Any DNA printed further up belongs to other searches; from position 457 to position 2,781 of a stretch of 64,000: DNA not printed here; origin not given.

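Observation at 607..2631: Zn-ribbon + SAM-methyltransferase + APH/choline-kinase-like phosphotransferase fusion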

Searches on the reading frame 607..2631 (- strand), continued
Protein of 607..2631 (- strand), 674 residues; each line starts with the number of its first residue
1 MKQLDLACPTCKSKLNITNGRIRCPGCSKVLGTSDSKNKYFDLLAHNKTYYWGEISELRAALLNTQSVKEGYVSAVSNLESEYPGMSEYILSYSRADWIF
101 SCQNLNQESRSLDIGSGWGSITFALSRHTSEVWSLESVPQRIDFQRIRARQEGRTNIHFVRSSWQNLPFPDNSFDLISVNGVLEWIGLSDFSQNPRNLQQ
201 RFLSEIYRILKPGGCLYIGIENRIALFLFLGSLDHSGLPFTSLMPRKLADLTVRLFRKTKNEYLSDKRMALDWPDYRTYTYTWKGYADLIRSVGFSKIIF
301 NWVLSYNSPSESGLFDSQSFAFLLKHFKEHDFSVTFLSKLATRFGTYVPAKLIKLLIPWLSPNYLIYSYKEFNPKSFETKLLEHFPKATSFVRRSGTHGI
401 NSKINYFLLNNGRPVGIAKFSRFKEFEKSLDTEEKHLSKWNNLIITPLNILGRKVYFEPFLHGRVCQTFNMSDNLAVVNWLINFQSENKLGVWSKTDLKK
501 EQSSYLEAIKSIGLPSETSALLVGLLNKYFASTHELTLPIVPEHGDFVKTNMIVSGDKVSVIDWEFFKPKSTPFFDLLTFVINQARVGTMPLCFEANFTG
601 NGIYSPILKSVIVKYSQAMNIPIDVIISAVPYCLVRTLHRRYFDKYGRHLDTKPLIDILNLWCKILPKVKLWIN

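Call 50: find_related_loci(query=A1, collection=genome_contigs, flank=8000)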
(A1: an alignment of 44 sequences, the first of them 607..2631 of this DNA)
Query A1 (674 aa) in genome_contigs; peptide patterns used: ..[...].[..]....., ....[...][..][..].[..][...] (x = any residue, [..] = any of these).
246 stretches matched a pattern; 234 encode a relative of the query (tblastn E <= 1e-3); the best 80 are kept; 80 distinct loci.
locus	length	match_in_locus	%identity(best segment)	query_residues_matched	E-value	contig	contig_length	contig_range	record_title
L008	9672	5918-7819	48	40-674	0e+0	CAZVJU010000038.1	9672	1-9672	MAG TPA_asm: uncultured Gammaproteobacteria bacterium isolate SRP050083_co3_9 genome assembly, contig: NODE_6951_length_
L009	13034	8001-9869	46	49-673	0e+0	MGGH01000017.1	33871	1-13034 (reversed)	MAG: Candidatus Woesebacteria bacterium RIFCSPHIGHO2_01_FULL_39_23 rifcsphigho2_01_scaffold_2671, whole genome shotgun s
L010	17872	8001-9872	45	49-673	4e-180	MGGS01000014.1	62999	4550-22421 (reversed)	MAG: Candidatus Woesebacteria bacterium RIFCSPHIGHO2_02_FULL_42_20 rifcsphigho2_02_scaffold_409, whole genome shotgun se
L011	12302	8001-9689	34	4-580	2e-99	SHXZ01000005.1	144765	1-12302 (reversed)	MAG: Dehalococcoidia bacterium isolate Baikal-deep-G106 BACOMB-C214, whole genome shotgun sequence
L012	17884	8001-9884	30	6-640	2e-94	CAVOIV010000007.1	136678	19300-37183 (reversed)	MAG: uncultured candidate division NC10 bacterium isolate MFD10007.bin.2.127 genome assembly, contig: contig_15330, whol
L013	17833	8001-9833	29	6-641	1e-86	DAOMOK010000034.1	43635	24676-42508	MAG TPA_asm: Chloroflexota bacterium isolate AMR_MDS_5888 NODE_423_length_43635_cov_44.482331, whole genome shotgun sequ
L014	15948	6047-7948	32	8-661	6e-86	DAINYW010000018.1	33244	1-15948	MAG TPA_asm: Nitrosopumilaceae archaeon isolate CTOTU4096 NODE_274_length_33244_cov_14.429269, whole genome shotgun sequ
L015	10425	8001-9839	33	4-640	2e-85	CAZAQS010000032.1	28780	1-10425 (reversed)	MAG TPA_asm: uncultured Anaerolineaceae bacterium isolate SRP217488_co1_79 genome assembly, contig: NODE_799_length_2878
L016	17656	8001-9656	32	6-577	1e-84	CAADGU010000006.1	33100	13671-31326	uncultured Chloroflexi bacterium isolate CFX4.fa.gz genome assembly, contig: k127_773519, whole genome shotgun sequence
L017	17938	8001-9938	31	6-671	6e-83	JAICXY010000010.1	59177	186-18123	MAG: Candidatus Nitrosocosmicus sp. isolate LS_FP_2_bin.144 k141_3955458_length_59177_cov_24.2846, whole genome shotgun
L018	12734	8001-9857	29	1-644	3e-82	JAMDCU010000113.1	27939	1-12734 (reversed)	MAG: Chloroflexota bacterium isolate FK_Sedi_B_Bin.16 NODE_5317_length_27939_cov_8.78646, whole genome shotgun sequence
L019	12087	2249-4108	31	5-645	4e-81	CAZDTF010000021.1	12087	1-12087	MAG TPA_asm: uncultured Nitrosopumilaceae archaeon isolate SRP273308_co1_237 genome assembly, contig: NODE_6813_length_1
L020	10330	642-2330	31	7-582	1e-74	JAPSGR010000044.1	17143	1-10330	MAG: Candidatus Nitrosocosmicus sp. isolate RS_bin.003 NODE_120_length_17143_cov_2.698578, whole genome shotgun sequence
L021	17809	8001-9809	32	2-581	3e-70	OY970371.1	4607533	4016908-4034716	MAG: Candidatus Manganitrophaceae bacterium isolate MFD03066.bin.c.2 genome assembly, chromosome: 1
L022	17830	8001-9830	28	2-583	6e-69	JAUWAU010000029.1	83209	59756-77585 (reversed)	MAG: Armatimonadota bacterium isolate CSMAG_1302 CSMAG_1302_k141_1008121_length_83209_cov_28.9926, whole genome shotgun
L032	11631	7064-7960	38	3-309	1e-61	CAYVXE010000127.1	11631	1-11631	MAG TPA_asm: uncultured Calditrichaceae bacterium isolate binchicken_co253_176 genome assembly, contig: NODE_3952_length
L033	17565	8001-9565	40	6-329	7e-61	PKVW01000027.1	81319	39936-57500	MAG: Acidobacteriaceae bacterium isolate palsa_292 73.20120500_P33.13_contig_401, whole genome shotgun sequence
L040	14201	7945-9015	34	4-373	9e-60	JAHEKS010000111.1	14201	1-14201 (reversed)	MAG: Acidobacteria bacterium isolate Ww59 NODE_8912_length_14201_cov_2.706037, whole genome shotgun sequence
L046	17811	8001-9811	37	6-595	3e-57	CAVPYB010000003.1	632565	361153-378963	MAG: uncultured Chloroflexia bacterium isolate MFD09964.bin.2.153 genome assembly, contig: contig_15355, whole genome sh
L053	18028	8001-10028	27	1-666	1e-53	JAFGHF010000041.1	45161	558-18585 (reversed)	MAG: Candidatus Omnitrophota bacterium isolate Zod_Metabat.1437 k87_7388245, whole genome shotgun sequence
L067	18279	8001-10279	35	1-588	5e-51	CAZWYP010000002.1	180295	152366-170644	MAG TPA_asm: uncultured Gammaproteobacteria bacterium isolate binchicken_co16_344 genome assembly, contig: NODE_93_lengt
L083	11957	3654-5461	41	3-585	1e-61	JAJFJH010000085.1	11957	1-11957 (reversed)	MAG: Nitrosomonas sp. isolate OFTM190 OFTM190_84, whole genome shotgun sequence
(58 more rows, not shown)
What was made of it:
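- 1744..1968 (-): Family-specific ~75-aa insertion between methyltransferase strands beta5 and beta6 (aa 222-296), carrying the hallmark motifs GIENR and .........; the probable acceptor-binding element. These motifs were the patterns that recovered 234 related loci (call 50).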

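Call 54: search_protein_families(library=pfam, proteins=[L053:14328-15503:+, L083:5727-7127:+, L033:14825-15622:-, L040:10107-12071:-, L014:14414-15847:+, L032:1486-2808:+, L083:2417-3625:+, L033:6433-7401:+, L046:1411-2391:+, L067:11186-12439:-], max_evalue=0.001)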
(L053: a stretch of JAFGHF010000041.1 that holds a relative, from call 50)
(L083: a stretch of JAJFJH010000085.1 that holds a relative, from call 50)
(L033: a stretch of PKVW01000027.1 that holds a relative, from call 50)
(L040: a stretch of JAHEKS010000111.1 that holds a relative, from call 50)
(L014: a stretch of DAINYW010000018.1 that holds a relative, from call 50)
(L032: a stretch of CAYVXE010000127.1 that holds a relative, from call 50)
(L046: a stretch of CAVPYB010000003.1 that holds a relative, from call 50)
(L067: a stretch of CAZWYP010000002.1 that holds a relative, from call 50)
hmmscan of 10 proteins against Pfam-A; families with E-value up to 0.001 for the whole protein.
L053:14328-15503:+ (392 aa): 6 families
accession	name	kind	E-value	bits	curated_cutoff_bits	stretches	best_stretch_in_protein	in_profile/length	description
PF00534.26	Glycos_transf_1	-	8.8e-41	139.7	26.4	1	199-364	4-172/172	Glycosyl transferases group 1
PF13692.12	Glyco_trans_1_4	-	1.4e-36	126.3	27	1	211-350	2-142/142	Glycosyl transferases group 1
PF13439.12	Glyco_transf_4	-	3.3e-23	83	28.5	1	22-189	2-169/170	Glycosyltransferase Family 4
PF13579.12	Glyco_trans_4_4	-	8.3e-16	59.2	29.7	1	61-183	39-156/158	Glycosyl transferase 4-like domain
PF13477.12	Glyco_trans_4_2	-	2.3e-09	38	23.4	1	74-156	54-134/139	Glycosyl transferase 4-like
PF20706.3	GT4-conflict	-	5.9e-05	22.7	26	1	186-374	172-381/385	Family 4 Glycosyltransferase in conflict systems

L083:5727-7127:+ (467 aa): 1 family
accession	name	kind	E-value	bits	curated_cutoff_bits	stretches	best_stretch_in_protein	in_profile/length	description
PF04932.20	Wzy_C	-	7.5e-19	68.4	31.7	1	251-384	2-149/149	O-Antigen ligase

L033:14825-15622:- (266 aa): 3 families
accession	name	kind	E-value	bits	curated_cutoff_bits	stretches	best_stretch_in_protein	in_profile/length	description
PF00535.33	Glycos_transf_2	-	2.5e-38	132.1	23.3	1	4-166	1-165/168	Glycosyl transferase family 2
PF13641.12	Glyco_tranf_2_3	-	2.5e-08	34.7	27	1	3-167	3-173/230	Glycosyltransferase like family 2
PF10111.15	Glyco_tranf_2_2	-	7.4e-06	26.1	27.3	1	4-91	1-92/276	Glycosyltransferase like family 2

L040:10107-12071:- (655 aa): 6 families
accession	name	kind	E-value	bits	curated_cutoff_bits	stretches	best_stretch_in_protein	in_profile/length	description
PF00733.27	Asn_synthase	-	2e-99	334.1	21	1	245-633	2-354/354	Asparagine synthase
PF13537.11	GATase_7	-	7e-49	165.4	25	1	52-170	2-123/123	Glutamine amidotransferase domain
PF13522.11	GATase_6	-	3.4e-41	140.7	27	1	36-164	1-130/130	Glutamine amidotransferase domain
PF06508.19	QueC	-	2.7e-05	24.2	22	1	265-326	4-64/210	Queuosine biosynthesis protein QueC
PF12481.13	DUF3700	-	8.8e-05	22.5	27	1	117-164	124-171/228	Aluminium induced protein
PF02540.23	NAD_synthase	-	0.00065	19.3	21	1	242-321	2-80/242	NAD synthase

L014:14414-15847:+ (478 aa): 0 families

L032:1486-2808:+ (441 aa): 4 families
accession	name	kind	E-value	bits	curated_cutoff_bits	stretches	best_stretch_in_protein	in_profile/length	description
PF03721.20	UDPG_MGDP_dh_N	-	1.1e-47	162.5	27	1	16-192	2-181/187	UDP-glucose/GDP-mannose dehydrogenase family, NAD binding domain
PF00984.24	UDPG_MGDP_dh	-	4.8e-31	107.2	25.4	1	213-304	2-93/94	UDP-glucose/GDP-mannose dehydrogenase family, central domain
PF03720.21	UDPG_MGDP_dh_C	-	1.6e-20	73.8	30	1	332-426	2-102/103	UDP-glucose/GDP-mannose dehydrogenase family, UDP binding domain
PF03446.21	NAD_binding_2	-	7.5e-09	36.2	21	1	16-145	1-106/161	NAD binding domain of 6-phosphogluconate dehydrogenase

L083:2417-3625:+ (403 aa): 4 families
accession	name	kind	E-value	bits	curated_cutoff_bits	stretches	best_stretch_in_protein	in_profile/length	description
PF03023.19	MurJ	-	6.5e-16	58.4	27.4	1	119-343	187-417/451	Lipid II flippase MurJ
PF13440.11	Polysacc_synt_3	-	2e-15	57.2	23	1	44-246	96-292/293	Polysaccharide biosynthesis protein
PF01943.22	Polysacc_synt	-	1.4e-12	48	28.2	1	10-195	90-272/274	Polysaccharide biosynthesis protein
PF01554.23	MatE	-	3.2e-11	43.6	24.9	1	137-294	1-160/161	MatE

L033:6433-7401:+ (323 aa): 2 families
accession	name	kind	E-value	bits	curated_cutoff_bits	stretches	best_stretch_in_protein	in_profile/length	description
PF01522.26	Polysacc_deac_1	-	4.2e-25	88.5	23.1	1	78-268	3-121/124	Polysaccharide deacetylase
PF03065.20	Glyco_hydro_57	-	0.00053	19.8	21.2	1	193-249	93-150/291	Glycosyl hydrolase family 57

L046:1411-2391:+ (327 aa): 4 families
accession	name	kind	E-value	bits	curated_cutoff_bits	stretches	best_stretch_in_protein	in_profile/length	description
PF01041.23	DegT_DnrJ_EryC1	-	9.8e-129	430.1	19.8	1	2-322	27-359/360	DegT/DnrJ/EryC1/StrS aminotransferase family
PF01053.26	Cys_Met_Meta_PP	-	6.8e-06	25.3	27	1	2-127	55-180/381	Cys/Met metabolism PLP-dependent enzyme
PF01212.27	Beta_elim_lyase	-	0.00011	22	27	0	3-231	36-271/288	Beta-eliminating lyase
PF00155.27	Aminotran_1_2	-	0.00038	20.2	19.7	0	2-126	45-179/361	Aminotransferase class I and II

L067:11186-12439:- (418 aa): 2 families
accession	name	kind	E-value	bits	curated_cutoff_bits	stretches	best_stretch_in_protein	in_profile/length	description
PF01943.22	Polysacc_synt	-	4e-19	69.5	28.2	1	27-288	1-271/274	Polysaccharide biosynthesis protein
PF13440.11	Polysacc_synt_3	-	8.2e-09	35.5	23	1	53-311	3-262/293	Polysaccharide biosynthesis protein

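Call 60: list_cluster_members(proteins=[P0001, P0009])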
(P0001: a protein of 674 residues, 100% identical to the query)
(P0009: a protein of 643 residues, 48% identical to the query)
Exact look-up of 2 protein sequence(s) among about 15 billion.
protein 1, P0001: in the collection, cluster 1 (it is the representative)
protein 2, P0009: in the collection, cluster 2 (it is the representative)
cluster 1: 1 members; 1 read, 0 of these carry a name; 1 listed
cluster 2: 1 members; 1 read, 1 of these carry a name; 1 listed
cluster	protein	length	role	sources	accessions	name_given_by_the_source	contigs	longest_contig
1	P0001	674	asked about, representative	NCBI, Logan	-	-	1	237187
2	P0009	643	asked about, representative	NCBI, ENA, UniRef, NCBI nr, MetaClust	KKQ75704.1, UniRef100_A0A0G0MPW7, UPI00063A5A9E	MAG: Type 11 methyltransferase [Candidatus Woesebacteria bacterium GW2011_GWB1_38_5b] | Type 11 methyltransferase n=1 Tax=Candidatus Woesebacteria bacterium GW2011_GWB1_38_5b ... | status=active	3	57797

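Call 62: find_encoding_contigs(protein=P0001, flank=10000, max_places=1)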
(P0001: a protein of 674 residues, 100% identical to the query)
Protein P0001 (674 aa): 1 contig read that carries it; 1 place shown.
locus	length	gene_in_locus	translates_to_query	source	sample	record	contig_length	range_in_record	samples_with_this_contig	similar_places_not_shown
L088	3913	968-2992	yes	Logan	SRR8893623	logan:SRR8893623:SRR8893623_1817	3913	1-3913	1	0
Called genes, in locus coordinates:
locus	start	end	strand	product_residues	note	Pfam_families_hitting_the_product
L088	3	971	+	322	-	?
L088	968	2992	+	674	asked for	PF01209:Ubie_methyltran, PF13489:Methyltransf_23 (weak), PF13847:Methyltransf_31, PF08241:Methyltransf_11, PF08242:Methyltransf_12, PF13649:Methyltransf_25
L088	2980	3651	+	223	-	PF13489:Methyltransf_23 (weak), PF07021:MetW (weak), PF13847:Methyltransf_31, PF08241:Methyltransf_11, PF08242:Methyltransf_12 (weak), PF13649:Methyltransf_25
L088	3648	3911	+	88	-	?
